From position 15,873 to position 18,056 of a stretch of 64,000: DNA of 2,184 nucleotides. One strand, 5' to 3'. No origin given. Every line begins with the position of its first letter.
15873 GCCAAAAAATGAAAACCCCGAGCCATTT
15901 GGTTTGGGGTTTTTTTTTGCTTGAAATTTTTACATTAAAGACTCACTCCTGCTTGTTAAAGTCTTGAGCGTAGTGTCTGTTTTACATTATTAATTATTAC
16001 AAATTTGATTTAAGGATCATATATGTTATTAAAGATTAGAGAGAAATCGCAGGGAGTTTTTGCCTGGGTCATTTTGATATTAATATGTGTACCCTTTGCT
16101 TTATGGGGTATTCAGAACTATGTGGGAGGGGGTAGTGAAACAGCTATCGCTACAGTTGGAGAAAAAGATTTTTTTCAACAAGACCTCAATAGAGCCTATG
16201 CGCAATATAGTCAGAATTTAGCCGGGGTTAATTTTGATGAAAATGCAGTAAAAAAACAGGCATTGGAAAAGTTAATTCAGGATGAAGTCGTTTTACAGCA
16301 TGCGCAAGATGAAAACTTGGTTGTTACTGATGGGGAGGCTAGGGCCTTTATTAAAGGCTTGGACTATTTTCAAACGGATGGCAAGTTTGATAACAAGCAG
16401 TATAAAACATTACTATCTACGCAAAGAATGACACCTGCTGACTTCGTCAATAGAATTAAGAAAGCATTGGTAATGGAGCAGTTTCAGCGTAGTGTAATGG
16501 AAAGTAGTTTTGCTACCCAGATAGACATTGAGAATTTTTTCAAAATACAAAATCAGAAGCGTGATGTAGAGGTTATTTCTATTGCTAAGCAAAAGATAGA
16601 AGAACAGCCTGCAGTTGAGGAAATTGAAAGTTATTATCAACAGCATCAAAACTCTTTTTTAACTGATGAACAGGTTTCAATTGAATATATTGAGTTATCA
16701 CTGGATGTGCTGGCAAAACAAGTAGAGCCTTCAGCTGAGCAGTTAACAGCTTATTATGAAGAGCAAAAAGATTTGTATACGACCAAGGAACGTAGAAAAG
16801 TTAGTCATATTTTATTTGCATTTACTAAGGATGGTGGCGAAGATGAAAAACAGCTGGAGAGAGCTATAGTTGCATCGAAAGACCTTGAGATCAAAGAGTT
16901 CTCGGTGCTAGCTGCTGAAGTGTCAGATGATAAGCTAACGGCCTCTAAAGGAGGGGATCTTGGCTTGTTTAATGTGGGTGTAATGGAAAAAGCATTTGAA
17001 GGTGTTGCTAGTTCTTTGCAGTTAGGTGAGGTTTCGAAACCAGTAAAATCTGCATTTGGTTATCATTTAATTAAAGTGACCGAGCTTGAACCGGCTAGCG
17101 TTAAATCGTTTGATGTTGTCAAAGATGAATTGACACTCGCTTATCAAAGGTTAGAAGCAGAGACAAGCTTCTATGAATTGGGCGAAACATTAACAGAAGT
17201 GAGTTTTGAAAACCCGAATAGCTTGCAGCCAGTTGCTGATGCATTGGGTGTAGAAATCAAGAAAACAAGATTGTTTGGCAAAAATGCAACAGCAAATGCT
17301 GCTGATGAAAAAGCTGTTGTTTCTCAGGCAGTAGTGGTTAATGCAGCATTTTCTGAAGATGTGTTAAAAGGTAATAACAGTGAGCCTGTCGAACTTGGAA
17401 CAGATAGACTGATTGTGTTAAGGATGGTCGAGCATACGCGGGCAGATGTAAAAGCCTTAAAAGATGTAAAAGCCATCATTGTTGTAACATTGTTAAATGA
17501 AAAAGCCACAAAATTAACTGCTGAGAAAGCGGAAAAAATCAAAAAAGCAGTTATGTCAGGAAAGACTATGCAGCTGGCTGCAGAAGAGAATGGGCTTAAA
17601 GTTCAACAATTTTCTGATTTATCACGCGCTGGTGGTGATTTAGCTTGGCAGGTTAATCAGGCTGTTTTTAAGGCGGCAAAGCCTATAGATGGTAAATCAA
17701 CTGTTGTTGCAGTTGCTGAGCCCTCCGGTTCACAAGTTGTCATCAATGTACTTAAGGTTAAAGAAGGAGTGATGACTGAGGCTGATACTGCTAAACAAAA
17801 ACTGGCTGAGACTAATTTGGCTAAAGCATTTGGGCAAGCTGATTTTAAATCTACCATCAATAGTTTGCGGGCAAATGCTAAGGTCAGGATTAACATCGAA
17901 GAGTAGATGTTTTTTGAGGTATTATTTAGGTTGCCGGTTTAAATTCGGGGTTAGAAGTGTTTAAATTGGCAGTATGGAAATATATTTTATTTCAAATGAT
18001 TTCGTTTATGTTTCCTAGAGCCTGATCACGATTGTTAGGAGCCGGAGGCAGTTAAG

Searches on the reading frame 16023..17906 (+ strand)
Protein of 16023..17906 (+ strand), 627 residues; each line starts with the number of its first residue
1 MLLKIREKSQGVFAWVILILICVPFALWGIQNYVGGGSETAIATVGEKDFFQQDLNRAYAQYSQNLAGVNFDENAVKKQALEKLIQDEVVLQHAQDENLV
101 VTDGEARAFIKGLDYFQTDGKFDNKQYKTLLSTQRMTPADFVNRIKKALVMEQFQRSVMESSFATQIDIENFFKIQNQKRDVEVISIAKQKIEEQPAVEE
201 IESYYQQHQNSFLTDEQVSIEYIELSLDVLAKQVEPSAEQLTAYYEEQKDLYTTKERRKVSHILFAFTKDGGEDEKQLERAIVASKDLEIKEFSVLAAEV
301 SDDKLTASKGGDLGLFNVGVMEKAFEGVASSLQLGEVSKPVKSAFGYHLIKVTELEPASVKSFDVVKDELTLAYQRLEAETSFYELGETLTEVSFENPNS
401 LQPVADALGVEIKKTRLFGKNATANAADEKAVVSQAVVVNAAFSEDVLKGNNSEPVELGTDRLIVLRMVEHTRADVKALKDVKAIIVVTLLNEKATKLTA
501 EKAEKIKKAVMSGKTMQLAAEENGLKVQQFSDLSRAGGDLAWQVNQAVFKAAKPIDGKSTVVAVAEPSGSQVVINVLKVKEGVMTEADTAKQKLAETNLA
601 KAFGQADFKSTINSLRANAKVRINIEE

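Call 65: search_protein_families(library=pfam, proteins=[window:16023-17906:+], max_evalue=0.00001)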
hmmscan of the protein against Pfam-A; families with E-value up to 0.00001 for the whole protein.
window:16023-17906:+ (627 aa): 5 families
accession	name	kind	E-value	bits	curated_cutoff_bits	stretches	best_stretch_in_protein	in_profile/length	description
PF13624.11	SurA_N_3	-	2.1e-41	141.9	27.2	1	1-154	1-161/162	SurA-like N-terminal domain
PF13623.11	SurA_N_2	-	1.3e-26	93.7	28.5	1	3-131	2-145/145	SurA-like N-terminal domain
PF13616.12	Rotamase_3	-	2.7e-21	76.7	22.5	1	243-354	5-114/116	PPIC-type PPIASE domain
PF00639.27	Rotamase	-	2.3e-20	73.8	21.7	1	262-353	1-96/97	PPIC-type PPIASE domain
PF13145.12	Rotamase_2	-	2.3e-18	67.6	27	1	236-368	1-121/121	PPIC-type PPIASE domain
